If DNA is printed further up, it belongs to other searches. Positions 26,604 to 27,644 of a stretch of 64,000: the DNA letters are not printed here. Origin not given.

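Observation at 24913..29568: Sulfhydrogenase-type [NiFe] hydrogenase operon interrupted by a tightly embedded, degenerate methyltransferase-fold gene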

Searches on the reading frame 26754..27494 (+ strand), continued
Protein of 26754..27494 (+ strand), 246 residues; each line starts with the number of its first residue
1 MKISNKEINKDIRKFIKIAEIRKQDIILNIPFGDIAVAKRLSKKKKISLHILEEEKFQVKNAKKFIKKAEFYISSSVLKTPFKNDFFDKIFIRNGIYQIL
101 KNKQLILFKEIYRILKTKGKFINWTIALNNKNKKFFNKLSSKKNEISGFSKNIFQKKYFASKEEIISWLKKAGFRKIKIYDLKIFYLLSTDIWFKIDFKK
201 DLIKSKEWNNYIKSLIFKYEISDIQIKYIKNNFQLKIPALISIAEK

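Call 48: predict_structure(alignment_id=A4)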
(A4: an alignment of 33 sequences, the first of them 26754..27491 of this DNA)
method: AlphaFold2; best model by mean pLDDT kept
length: 246 residues; sequences in the alignment: 33
mean_pLDDT: 93.8   pTM: 0.91
mean pLDDT of the five models: 93.8, 93.0, 93.0, 92.5, 92.4
residues with pLDDT >= 90: 219; 70-90: 16; 50-70: 10; < 50: 1
segments of 3 or more residues with pLDDT < 50: none
pLDDT, mean of each block of 10 residues (from residue 1): 71 97 98 94 97 96 96 98 98 95 98 98 97 94 87 78 98 98 94 91 96 93 92 95 98
secondary structure, 60 per line:
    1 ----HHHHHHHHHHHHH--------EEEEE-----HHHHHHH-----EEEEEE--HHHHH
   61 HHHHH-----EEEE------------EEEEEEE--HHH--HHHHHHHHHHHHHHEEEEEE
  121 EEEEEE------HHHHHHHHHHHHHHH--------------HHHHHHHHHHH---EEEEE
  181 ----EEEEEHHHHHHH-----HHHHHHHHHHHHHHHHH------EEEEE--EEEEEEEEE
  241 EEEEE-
elements in order: H5-17 E26-30 H36-42 E48-53 H56-65 E71-74 E87-93 H101-114 E115-126 H133-147 H162-172 E176-180 E185-189 H190-196 H202-218 E225-229 E232-245
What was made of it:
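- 26754..27494 (+): X: 246-aa class I methyltransferase-fold protein, a degenerate member of a BH2331-like family. AF2 pLDDT 93.8, pTM 0.91 (call 48).
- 26832..26864 (+): degenerate motif I, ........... (residues 27-37; N29 at 26838-26840, I35 at 26856-26858). It lies in the loop after strand 26-30 of the model (call 48).
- On Class I SAM-dependent methyltransferase (Methyltransf_11 type): AF2 pLDDT 93.8 (call 48). It lies at the end of strand 48-53 (call 48).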

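Call 51: fold_search(model_id=the predicted structure, library=pdb)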
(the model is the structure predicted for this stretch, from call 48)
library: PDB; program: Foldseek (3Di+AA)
matches with E <= 10: 1969; with E <= 0.001: 1314
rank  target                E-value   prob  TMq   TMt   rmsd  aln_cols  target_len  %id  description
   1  1vl5_A                4.3e-15  1.00  0.77  0.81   2.8       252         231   16  CRYSTAL STRUCTURE OF A PUTATIVE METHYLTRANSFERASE (BH2331) FROM BACILLUS HALODURANS C-125 AT 1.95 A RESOLUTION (released 2004-08-17)
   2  1xxl_A                5.0e-14  1.00  0.72  0.75   3.7       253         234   15  The crystal structure of YcgJ protein from Bacillus subitilis at 2.1 A resolution (released 2004-11-23)
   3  7ebx                  6.7e-14  1.00  0.63  0.61   5.6       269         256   14  Crystal structure of juvenile hormone acid methyltransferase JHAMT in complex with S-adenosyl-L-homocysteine. (released 2021-09-29)
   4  5jgl_A                1.9e-13  1.00  0.59  0.54  10.1       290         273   17  Crystal structure of GtmA in complex with S-Adenosylmethionine (released 2017-03-01)
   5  7veo_A                2.2e-13  1.00  0.61  0.59   6.5       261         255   15  Crystal structure of juvenile hormone acid methyltransferase silkworm JHAMT isoform3 complex with S-Adenosyl-L-homocys (released 2022-09-28)
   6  3bus_B                4.2e-13  1.00  0.60  0.61   6.0       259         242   12  Crystal Structure of RebM (released 2008-03-25)
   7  3uj6                  5.1e-13  1.00  0.61  0.58   5.5       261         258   18  SeMet Phosphoethanolamine methyltransferase from Plasmodium falciparum in complex with SAM and PO4 (released 2011-11-30)
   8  3mgg_A                5.1e-13  1.00  0.57  0.57   7.2       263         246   14  Crystal Structure of Methyl Transferase from Methanosarcina mazei (released 2010-04-21)
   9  3ujb_A                6.9e-13  1.00  0.61  0.59   5.5       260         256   17  Phosphoethanolamine methyltransferase from Plasmodium falciparum in complex with SAH and phosphoethanolamine (released 2011-11-30)
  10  4iv8_A                8.8e-13  1.00  0.59  0.59   7.0       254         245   18  Crystal structure of N-methyl transferase from Plasmodium knowlesi complexed with S-adenosyl methionine (released 2014-02-19)
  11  5jgl_B                8.8e-13  1.00  0.58  0.53  10.0       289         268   19  Crystal structure of GtmA in complex with S-Adenosylmethionine (released 2017-03-01)
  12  3uj7_A                9.4e-13  1.00  0.61  0.58   5.5       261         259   17  Phosphoethanolamine methyltransferase from Plasmodium falciparum in complex with SAM and PO4 (released 2011-11-30)
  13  7ec0_A                9.4e-13  1.00  0.65  0.63   5.3       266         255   15  Crystal structure of juvenile hormone acid methyltransferase JHAMT in complex with S-Adenosyl homocysteine and methyl  (released 2021-09-29)
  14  4mwz_A                1.3e-12  1.00  0.60  0.58   7.3       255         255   18  Crystal structure of N-methyl transferase from Plasmodium vivax complexed with S-adenosyl methionine, phosphate and am (released 2014-10-01)
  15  3uja                  1.3e-12  1.00  0.61  0.59   5.5       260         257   16  Phosphoethanolamine methyltransferase from Plasmodium falciparum in complex with phosphoethanolamine (released 2011-11-30)
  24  1vl5_C                3.4e-12  1.00  0.69  0.78   3.6       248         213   16  CRYSTAL STRUCTURE OF A PUTATIVE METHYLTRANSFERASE (BH2331) FROM BACILLUS HALODURANS C-125 AT 1.95 A RESOLUTION (released 2004-08-17)
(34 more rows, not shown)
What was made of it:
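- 26754..27494 (+): Foldseek 1vl5 TM 0.77/0.81 (call 51).
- On Class I SAM-dependent methyltransferase (Methyltransf_11 type): There are 1314 PDB matches at E<=1e-3, and all of the top 50 listed are methyltransferases (call 51).
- Closest known: Phosphoethanolamine N-methyltransferases. Same: Same fold with an N-terminal lid helix plus a C-terminal cap (call 51).
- Fold: calls 48, 51. The fold resembles small-molecule and thiol methyltransferases such as GtmA (call 51).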

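Call 58: search_protein_families(library=pfam, proteins=[P0034, P0076, P0094, P0101, P0142, P0148, P0153, P0073, P0114, P0128], max_evalue=0.0001)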
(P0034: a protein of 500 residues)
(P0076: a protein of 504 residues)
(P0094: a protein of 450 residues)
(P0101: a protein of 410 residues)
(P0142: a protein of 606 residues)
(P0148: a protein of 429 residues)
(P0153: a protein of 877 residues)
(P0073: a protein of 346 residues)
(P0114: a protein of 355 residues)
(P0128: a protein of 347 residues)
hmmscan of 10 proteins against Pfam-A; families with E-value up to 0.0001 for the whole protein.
P0034 (500 aa): 3 families
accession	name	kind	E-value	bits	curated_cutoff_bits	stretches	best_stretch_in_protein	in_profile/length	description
PF08241.18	Methyltransf_11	-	7.3e-09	36.6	21.2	1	266-354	1-93/95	Methyltransferase domain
PF13649.12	Methyltransf_25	-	1.3e-08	35.8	27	1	265-352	1-97/97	Methyltransferase domain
PF00891.24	Methyltransf_2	-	9.3e-05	22.3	22.3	0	240-366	41-174/210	O-methyltransferase domain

P0076 (504 aa): 18 families
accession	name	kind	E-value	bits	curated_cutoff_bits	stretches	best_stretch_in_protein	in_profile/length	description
PF13649.12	Methyltransf_25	-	4.8e-27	94.9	27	2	321-413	1-97/97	Methyltransferase domain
PF13847.12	Methyltransf_31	-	5.9e-27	94.6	27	2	315-441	1-126/145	Methyltransferase domain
PF08241.18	Methyltransf_11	-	4.1e-25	88.7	21.2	2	322-417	1-95/95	Methyltransferase domain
PF08242.18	Methyltransf_12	-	2.5e-22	79.9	30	2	322-414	1-97/98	Methyltransferase domain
PF13489.12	Methyltransf_23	-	5.9e-17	62.3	27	1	315-484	20-161/164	Methyltransferase domain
PF01209.24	Ubie_methyltran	-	3.6e-12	46.6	20.1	1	34-161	38-155/233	ubiE/COQ5 methyltransferase family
PF01135.25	PCMT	-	2.2e-08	34.6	20.3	0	28-157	58-171/210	Protein-L-isoaspartate(D-aspartate) O-methyltransferase (PCMT)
PF02353.26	CMAS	-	1.6e-07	31.4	27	0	30-219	49-222/273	Mycolic acid cyclopropane synthetase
PF13679.12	Methyltransf_32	-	4.3e-07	30.4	27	0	316-385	24-102/143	Methyltransferase domain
PF07021.18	MetW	-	9.5e-07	29.1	21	1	309-406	5-99/193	Methionine biosynthesis protein MetW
PF00398.26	RrnaAD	-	1.2e-06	28.3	24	0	29-111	16-92/263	Ribosomal RNA adenine dimethylase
PF06325.19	PrmA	-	1.7e-06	28.2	22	1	306-419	150-260/296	Ribosomal protein L11 methyltransferase (PrmA)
PF05175.20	MTS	-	2.1e-06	27.9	23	0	317-361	31-77/170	Methyltransferase small domain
PF20922.3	Anamorsin_N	-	4.3e-06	27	27.1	0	371-468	41-142/163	Anamorsin, N-terminal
PF05219.18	DREV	-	1.8e-05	24.5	26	0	316-418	93-187/265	DREV methyltransferase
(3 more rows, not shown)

P0094 (450 aa): 8 families
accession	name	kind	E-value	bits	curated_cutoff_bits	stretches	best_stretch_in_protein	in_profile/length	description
PF13649.12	Methyltransf_25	-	1.6e-24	86.9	27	2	296-387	1-96/97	Methyltransferase domain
PF13847.12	Methyltransf_31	-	6.7e-23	81.4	27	2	291-402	2-119/145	Methyltransferase domain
PF08241.18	Methyltransf_11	-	4.5e-21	75.7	21.2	2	297-391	1-94/95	Methyltransferase domain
PF08242.18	Methyltransf_12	-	5.2e-19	69.2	30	1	297-388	1-96/98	Methyltransferase domain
PF13489.12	Methyltransf_23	-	1.4e-16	61.1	27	1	290-431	20-162/164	Methyltransferase domain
PF01209.24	Ubie_methyltran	-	4.3e-13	49.6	20.1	1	32-155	40-153/233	ubiE/COQ5 methyltransferase family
PF05401.17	NodS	-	9.5e-07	29.3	24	1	294-395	45-147/201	Nodulation protein S (NodS)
PF00398.26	RrnaAD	-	1.8e-05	24.4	24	0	27-110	18-95/263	Ribosomal RNA adenine dimethylase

P0101 (410 aa): 4 families
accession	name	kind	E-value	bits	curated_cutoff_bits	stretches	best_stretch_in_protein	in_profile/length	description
PF08241.18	Methyltransf_11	-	3.1e-11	44.2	21.2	1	196-292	1-95/95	Methyltransferase domain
PF13649.12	Methyltransf_25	-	9.6e-11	42.7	27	1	195-288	1-97/97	Methyltransferase domain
PF01209.24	Ubie_methyltran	-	4.3e-09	36.5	20.1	1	190-297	46-156/233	ubiE/COQ5 methyltransferase family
PF13847.12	Methyltransf_31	-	3.2e-05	24.1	27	1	195-337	7-141/145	Methyltransferase domain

P0142 (606 aa): 5 families
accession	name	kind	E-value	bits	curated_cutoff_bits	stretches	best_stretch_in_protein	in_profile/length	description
PF13847.12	Methyltransf_31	-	2.9e-12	46.9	27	1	33-153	2-119/145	Methyltransferase domain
PF13649.12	Methyltransf_25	-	1.5e-09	38.9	27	1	38-139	1-97/97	Methyltransferase domain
PF08242.18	Methyltransf_12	-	7.5e-09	36.7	30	1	39-141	1-98/98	Methyltransferase domain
PF05891.18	Methyltransf_PK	-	2.5e-05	24.4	27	1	36-161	57-180/218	AdoMet dependent proline di-methyltransferase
PF08241.18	Methyltransf_11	-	5.5e-05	24.2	21.2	0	39-143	1-95/95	Methyltransferase domain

P0148 (429 aa): 5 families
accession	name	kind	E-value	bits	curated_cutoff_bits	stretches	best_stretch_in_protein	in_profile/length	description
PF13649.12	Methyltransf_25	-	4.9e-13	50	27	1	47-152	1-97/97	Methyltransferase domain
PF08241.18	Methyltransf_11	-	6.4e-13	49.6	21.2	1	60-155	9-94/95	Methyltransferase domain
PF08242.18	Methyltransf_12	-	3e-12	47.5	30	0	317-359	57-98/98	Methyltransferase domain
PF13489.12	Methyltransf_23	-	8.6e-12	45.5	27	0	318-361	74-116/164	Methyltransferase domain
PF01209.24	Ubie_methyltran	-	9.9e-06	25.5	20.1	0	45-158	49-153/233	ubiE/COQ5 methyltransferase family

P0153 (877 aa): 5 families
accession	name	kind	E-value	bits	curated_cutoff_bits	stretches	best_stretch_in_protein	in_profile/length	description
PF13489.12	Methyltransf_23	-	1.2e-14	54.8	27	1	34-201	20-160/164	Methyltransferase domain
PF08242.18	Methyltransf_12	-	2.6e-11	44.5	30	1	41-148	1-98/98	Methyltransferase domain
PF13649.12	Methyltransf_25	-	2.5e-09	38.2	27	1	40-146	1-97/97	Methyltransferase domain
PF13847.12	Methyltransf_31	-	7.7e-08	32.6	27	1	37-161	4-117/145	Methyltransferase domain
PF08241.18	Methyltransf_11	-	8.1e-06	26.8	21.2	1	41-150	1-95/95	Methyltransferase domain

P0073 (346 aa): 9 families
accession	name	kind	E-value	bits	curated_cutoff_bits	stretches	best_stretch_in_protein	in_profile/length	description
PF13649.12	Methyltransf_25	-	8.2e-12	46.1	27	1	119-217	1-97/97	Methyltransferase domain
PF01209.24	Ubie_methyltran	-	3.7e-10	40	20.1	1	109-230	41-160/233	ubiE/COQ5 methyltransferase family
PF08241.18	Methyltransf_11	-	4.2e-10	40.6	21.2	1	120-221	1-95/95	Methyltransferase domain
PF13847.12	Methyltransf_31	-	3.3e-08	33.8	27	1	114-269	2-143/145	Methyltransferase domain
PF13489.12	Methyltransf_23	-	9.6e-08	32.4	27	1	114-276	21-163/164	Methyltransferase domain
PF02353.26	CMAS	-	1.4e-06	28.2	27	1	105-232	52-175/273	Mycolic acid cyclopropane synthetase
PF05175.20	MTS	-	4.9e-06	26.7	23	1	107-234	23-149/170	Methyltransferase small domain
PF01135.25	PCMT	-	3.8e-05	24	20.3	1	106-243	64-188/210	Protein-L-isoaspartate(D-aspartate) O-methyltransferase (PCMT)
PF08242.18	Methyltransf_12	-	7.9e-05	23.8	30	0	120-219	1-98/98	Methyltransferase domain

P0114 (355 aa): 6 families
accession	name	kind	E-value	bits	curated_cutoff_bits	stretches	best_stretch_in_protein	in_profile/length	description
PF13649.12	Methyltransf_25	-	2.5e-16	60.6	27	1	134-227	2-97/97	Methyltransferase domain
PF08241.18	Methyltransf_11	-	1.8e-13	51.4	21.2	1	134-230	1-94/95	Methyltransferase domain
PF01209.24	Ubie_methyltran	-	8e-09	35.6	20.1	1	128-233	46-153/233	ubiE/COQ5 methyltransferase family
PF08242.18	Methyltransf_12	-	9.4e-07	29.9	30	1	134-229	1-98/98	Methyltransferase domain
PF13847.12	Methyltransf_31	-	3.3e-05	24.1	27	0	128-235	2-113/145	Methyltransferase domain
PF05175.20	MTS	-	3.3e-05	24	23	1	121-231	23-138/170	Methyltransferase small domain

P0128 (347 aa): 6 families
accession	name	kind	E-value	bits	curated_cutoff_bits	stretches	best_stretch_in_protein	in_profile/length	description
PF13649.12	Methyltransf_25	-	9.3e-17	62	27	1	92-191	1-97/97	Methyltransferase domain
PF08241.18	Methyltransf_11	-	6.3e-16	59.2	21.2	1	96-195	4-95/95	Methyltransferase domain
PF01209.24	Ubie_methyltran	-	6e-15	55.7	20.1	1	81-197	40-153/233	ubiE/COQ5 methyltransferase family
PF13847.12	Methyltransf_31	-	1.3e-09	38.3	27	1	88-199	3-113/145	Methyltransferase domain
PF13489.12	Methyltransf_23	-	1.8e-09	38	27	1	75-249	7-163/164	Methyltransferase domain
PF08242.18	Methyltransf_12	-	1.3e-08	35.9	30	1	97-193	5-98/98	Methyltransferase domain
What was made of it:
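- Tried and rejected: Domain fusions of the family were checked for functional hints (call 58).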

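Call 69: list_cluster_members(proteins=[P0019, P0277, P0278, P0279, P0281, P0285, P0286, P0288, P0290, P0292])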
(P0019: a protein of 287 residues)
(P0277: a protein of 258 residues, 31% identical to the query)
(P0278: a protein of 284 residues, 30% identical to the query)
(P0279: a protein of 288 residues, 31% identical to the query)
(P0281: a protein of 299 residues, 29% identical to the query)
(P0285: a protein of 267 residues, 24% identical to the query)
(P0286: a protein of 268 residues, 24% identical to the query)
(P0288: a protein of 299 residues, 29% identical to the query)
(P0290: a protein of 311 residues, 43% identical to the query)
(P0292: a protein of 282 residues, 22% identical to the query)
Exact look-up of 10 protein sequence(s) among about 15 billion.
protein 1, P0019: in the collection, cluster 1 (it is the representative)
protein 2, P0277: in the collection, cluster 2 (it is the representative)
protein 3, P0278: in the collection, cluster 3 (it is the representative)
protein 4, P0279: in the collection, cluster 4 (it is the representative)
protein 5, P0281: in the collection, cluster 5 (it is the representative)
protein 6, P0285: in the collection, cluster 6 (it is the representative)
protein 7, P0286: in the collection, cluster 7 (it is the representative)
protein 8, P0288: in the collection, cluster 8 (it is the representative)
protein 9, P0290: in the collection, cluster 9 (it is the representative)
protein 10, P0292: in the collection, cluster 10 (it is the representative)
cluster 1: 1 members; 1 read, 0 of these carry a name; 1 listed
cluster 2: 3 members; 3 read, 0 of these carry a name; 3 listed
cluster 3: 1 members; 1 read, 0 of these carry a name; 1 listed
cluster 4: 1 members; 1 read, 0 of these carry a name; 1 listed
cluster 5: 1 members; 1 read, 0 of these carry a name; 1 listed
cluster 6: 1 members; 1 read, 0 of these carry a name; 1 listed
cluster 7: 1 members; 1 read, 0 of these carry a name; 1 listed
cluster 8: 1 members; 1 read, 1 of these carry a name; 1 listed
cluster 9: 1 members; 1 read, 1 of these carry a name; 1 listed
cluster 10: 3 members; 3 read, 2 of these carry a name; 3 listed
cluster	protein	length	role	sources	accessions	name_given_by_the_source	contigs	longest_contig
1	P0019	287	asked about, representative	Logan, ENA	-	-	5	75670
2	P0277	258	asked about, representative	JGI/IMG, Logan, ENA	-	-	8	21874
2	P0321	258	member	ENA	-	-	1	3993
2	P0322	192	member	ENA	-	-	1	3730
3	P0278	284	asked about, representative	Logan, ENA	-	-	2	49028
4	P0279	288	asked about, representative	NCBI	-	-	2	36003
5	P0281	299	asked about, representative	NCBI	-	-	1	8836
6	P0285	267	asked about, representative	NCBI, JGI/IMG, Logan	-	-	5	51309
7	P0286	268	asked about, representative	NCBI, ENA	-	-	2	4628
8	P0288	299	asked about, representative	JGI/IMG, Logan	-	ubiquinone/menaquinone biosynthesis C-methylase UbiE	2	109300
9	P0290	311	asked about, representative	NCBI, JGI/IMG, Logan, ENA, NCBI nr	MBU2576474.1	MAG: methyltransferase domain-containing protein [Nanoarchaeota archaeon] | methyltransferase domain-containing protein [Nanoarchaeota archaeon]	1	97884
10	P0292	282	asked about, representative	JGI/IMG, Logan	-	-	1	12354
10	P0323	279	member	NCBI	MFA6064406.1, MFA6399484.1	MAG: class I SAM-dependent methyltransferase [archaeon]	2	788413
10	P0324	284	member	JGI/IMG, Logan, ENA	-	ubiquinone/menaquinone biosynthesis C-methylase UbiE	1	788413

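Call 70: search_protein_families(library=padloc, proteins=[window:26754-27494:+, P0002], max_evalue=0.001)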
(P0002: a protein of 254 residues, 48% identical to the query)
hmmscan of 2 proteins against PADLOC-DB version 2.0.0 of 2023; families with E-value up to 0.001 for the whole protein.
window:26754-27494:+ (246 aa): 0 families

P0002 (254 aa): 1 family
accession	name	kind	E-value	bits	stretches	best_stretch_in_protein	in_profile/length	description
PDLC04134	mad2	-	4.3e-16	56.8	1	20-132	277-393/492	mads_2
